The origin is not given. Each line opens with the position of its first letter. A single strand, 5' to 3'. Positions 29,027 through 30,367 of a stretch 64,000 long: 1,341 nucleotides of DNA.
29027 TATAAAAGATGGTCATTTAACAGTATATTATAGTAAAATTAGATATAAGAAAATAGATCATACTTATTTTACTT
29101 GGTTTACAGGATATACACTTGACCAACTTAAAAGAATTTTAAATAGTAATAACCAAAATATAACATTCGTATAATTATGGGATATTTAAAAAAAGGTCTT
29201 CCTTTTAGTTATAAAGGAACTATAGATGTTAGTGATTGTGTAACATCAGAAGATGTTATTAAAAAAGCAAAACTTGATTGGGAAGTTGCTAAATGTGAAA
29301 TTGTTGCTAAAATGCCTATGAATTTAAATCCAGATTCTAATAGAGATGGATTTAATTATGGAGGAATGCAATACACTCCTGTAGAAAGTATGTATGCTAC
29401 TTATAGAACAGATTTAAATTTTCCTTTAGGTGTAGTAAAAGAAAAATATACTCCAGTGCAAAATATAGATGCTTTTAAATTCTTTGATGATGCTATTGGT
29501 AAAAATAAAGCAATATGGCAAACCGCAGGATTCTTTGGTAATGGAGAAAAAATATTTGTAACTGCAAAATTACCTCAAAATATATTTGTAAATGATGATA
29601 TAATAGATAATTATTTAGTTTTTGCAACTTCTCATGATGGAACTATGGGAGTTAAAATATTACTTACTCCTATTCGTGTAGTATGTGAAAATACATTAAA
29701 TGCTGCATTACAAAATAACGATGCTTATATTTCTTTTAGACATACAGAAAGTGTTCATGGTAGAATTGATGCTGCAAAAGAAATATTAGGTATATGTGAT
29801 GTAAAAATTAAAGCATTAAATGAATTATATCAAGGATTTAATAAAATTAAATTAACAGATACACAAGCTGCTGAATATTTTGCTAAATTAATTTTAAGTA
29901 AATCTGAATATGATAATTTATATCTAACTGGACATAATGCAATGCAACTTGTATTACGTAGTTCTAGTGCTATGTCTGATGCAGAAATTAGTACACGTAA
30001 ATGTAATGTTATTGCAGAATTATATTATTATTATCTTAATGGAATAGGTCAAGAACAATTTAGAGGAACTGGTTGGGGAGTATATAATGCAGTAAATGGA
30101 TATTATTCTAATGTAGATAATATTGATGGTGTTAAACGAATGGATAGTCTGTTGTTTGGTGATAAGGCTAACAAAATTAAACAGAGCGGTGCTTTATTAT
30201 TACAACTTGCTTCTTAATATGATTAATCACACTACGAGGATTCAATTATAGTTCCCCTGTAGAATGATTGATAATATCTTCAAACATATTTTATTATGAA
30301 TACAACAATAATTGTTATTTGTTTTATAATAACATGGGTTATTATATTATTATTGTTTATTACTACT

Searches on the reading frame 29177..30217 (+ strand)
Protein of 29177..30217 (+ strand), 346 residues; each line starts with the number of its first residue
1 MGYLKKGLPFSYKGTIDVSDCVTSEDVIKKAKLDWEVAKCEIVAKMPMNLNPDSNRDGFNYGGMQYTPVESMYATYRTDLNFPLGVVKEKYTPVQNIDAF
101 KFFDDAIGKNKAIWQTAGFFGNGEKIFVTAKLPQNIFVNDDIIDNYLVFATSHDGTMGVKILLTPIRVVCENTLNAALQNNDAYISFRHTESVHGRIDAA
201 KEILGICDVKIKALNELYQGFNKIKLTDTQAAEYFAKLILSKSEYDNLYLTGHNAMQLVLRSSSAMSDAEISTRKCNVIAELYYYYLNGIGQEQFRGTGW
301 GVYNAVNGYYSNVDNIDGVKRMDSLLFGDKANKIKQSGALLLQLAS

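Call 91: search_protein_families(library=pfam, proteins=[window:29177-30217:+], max_evalue=0.001)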
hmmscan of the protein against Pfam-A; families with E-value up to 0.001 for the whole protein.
window:29177-30217:+ (346 aa): 1 family
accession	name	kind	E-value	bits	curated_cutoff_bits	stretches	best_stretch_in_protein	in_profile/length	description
PF06067.16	DUF932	-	3e-46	158.5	23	1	83-315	1-211/227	Domain of unknown function (DUF932)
